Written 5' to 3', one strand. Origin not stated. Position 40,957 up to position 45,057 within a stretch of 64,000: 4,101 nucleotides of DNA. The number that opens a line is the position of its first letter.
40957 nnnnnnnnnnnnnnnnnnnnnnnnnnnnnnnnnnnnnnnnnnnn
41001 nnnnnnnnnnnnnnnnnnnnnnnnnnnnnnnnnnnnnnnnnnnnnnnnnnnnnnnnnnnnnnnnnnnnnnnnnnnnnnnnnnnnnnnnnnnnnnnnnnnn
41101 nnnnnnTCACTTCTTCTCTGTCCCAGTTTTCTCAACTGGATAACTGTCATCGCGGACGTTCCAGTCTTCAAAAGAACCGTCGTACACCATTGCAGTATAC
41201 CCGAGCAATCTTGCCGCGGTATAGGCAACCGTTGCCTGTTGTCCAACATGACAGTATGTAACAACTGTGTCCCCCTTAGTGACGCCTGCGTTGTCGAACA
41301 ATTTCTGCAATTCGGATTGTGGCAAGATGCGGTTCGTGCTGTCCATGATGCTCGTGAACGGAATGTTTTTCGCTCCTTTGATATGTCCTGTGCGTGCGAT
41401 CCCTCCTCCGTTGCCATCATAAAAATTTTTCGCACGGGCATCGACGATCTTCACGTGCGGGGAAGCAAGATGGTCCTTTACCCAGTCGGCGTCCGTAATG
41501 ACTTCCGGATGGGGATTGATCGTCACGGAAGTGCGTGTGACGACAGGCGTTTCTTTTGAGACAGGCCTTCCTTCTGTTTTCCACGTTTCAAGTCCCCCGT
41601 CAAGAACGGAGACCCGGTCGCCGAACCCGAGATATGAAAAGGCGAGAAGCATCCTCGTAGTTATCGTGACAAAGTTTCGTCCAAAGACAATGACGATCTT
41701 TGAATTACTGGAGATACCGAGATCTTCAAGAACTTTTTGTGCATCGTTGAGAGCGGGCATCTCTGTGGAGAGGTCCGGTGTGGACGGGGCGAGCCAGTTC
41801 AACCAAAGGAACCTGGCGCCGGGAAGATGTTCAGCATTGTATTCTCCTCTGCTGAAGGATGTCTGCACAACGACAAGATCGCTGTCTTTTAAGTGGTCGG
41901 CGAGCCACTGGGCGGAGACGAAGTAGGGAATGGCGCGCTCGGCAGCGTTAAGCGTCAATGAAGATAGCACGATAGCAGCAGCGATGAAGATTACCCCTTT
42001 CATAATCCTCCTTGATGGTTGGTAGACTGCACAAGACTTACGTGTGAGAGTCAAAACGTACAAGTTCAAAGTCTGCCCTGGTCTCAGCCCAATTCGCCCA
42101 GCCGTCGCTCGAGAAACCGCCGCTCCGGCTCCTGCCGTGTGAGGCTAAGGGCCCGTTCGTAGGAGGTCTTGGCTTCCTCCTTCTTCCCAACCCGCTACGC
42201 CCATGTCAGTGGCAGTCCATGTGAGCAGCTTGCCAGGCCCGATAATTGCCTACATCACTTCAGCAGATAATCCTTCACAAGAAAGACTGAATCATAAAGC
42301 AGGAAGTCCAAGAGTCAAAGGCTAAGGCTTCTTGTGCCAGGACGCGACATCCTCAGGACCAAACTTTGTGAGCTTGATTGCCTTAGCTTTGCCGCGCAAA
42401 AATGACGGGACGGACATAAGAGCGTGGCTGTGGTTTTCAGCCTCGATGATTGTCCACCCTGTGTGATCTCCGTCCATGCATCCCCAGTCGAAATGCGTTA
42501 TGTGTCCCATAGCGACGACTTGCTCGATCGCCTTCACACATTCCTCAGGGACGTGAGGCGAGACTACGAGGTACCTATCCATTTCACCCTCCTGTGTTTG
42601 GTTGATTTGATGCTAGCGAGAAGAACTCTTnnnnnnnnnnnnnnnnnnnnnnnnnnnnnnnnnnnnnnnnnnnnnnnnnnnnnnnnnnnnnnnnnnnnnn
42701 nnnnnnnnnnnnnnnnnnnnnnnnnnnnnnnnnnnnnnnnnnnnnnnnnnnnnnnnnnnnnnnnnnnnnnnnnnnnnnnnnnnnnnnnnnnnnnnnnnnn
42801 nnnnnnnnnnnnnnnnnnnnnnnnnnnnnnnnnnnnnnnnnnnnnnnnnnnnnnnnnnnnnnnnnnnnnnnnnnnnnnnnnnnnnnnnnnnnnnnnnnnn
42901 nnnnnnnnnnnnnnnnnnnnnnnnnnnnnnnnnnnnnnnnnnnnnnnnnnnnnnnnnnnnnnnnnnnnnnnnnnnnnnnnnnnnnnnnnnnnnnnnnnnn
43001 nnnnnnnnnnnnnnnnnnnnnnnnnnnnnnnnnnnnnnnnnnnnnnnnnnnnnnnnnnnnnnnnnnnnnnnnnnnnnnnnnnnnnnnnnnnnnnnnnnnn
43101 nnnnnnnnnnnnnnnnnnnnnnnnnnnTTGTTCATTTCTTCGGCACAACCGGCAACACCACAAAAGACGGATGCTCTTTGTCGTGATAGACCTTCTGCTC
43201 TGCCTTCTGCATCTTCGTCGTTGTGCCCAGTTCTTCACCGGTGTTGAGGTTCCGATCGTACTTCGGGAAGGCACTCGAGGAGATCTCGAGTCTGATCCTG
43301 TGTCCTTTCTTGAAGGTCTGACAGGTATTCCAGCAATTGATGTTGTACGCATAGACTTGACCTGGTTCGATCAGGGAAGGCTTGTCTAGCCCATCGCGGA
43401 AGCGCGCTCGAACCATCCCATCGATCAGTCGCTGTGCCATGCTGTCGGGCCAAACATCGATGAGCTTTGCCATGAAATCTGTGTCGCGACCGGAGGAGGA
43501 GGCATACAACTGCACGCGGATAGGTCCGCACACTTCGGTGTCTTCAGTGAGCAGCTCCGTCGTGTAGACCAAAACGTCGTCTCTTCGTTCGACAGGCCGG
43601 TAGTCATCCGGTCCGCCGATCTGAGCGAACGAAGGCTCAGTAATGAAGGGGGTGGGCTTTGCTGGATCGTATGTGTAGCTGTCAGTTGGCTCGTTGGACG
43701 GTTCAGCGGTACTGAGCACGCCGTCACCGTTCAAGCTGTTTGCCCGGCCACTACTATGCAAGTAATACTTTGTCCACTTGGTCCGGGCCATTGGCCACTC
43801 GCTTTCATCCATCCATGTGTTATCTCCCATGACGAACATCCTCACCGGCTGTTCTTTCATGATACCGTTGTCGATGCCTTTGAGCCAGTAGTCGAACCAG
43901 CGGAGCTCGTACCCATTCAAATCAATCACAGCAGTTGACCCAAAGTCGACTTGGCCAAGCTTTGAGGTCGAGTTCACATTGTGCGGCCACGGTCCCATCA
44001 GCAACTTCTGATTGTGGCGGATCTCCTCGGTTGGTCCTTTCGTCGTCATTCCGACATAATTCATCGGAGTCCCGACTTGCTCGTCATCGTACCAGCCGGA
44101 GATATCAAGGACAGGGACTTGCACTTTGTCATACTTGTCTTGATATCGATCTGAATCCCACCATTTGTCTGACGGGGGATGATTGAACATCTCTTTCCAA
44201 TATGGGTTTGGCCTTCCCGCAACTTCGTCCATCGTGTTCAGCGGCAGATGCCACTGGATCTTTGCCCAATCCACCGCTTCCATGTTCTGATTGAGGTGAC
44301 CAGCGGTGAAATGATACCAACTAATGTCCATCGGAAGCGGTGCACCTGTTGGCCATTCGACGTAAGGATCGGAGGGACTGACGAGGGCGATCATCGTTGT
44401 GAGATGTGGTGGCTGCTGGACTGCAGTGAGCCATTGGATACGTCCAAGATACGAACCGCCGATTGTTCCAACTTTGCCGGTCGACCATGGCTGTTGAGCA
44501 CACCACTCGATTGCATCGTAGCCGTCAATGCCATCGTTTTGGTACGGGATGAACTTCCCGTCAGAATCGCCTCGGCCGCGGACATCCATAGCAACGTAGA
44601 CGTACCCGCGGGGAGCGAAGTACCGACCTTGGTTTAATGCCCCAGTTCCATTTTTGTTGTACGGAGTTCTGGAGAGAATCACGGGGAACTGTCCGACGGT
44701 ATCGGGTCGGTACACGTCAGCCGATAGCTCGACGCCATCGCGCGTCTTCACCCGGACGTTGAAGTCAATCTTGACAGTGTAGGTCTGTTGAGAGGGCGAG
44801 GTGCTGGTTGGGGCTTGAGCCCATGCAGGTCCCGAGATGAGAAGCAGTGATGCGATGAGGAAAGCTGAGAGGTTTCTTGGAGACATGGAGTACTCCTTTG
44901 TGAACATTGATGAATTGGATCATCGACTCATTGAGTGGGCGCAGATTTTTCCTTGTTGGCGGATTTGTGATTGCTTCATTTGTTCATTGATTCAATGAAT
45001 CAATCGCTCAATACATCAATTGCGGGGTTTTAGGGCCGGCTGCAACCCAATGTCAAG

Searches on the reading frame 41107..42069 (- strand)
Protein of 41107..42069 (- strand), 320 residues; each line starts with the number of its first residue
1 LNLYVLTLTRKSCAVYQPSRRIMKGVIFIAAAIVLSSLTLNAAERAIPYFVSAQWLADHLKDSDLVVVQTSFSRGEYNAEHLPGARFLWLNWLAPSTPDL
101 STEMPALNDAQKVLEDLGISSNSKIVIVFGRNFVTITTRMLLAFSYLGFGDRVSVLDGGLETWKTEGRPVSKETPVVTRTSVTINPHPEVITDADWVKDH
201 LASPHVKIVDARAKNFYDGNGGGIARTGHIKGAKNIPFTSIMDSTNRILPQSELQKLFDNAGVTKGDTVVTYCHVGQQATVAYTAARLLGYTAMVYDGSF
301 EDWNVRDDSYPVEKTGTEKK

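Call 51: search_protein_families(library=pfam, proteins=[window:41107-42069:-], max_evalue=0.001)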
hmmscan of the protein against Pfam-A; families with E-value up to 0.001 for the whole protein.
window:41107-42069:- (320 aa): 1 family
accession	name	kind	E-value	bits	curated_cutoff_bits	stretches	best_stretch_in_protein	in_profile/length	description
PF00581.25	Rhodanese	-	3.2e-31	108.2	22.2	2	194-304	2-100/102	Rhodanese-like domain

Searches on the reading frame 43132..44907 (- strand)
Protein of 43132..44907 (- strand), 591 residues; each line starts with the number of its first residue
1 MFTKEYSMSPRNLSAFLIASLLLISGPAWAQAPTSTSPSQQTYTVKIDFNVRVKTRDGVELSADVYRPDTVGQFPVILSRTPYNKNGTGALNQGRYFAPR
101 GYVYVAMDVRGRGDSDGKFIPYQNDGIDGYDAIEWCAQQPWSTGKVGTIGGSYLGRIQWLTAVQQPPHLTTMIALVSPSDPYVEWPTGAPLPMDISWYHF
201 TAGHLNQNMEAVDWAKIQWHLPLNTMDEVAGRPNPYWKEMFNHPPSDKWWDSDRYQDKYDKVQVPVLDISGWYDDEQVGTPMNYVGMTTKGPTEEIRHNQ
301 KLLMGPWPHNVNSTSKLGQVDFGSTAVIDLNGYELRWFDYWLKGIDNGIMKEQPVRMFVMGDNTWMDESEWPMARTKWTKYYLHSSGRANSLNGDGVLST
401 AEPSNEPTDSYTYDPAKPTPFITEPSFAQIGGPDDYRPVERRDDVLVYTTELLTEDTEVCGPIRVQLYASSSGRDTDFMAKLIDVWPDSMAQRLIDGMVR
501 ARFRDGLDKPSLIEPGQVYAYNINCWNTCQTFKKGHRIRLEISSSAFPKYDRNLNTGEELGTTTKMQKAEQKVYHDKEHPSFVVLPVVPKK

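Call 51: search_protein_families(library=pfam, proteins=[window:43132-44907:-], max_evalue=0.001)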
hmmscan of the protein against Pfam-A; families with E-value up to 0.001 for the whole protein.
window:43132-44907:- (591 aa): 2 families
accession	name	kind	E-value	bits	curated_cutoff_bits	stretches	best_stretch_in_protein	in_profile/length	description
PF02129.25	Peptidase_S15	-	1.5e-55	189.2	23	1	57-309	1-260/262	X-Pro dipeptidyl-peptidase (S15 family)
PF08530.16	PepX_C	-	1.7e-49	169.1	22.5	1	347-583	1-216/217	X-Pro dipeptidyl-peptidase C-terminal non-catalytic domain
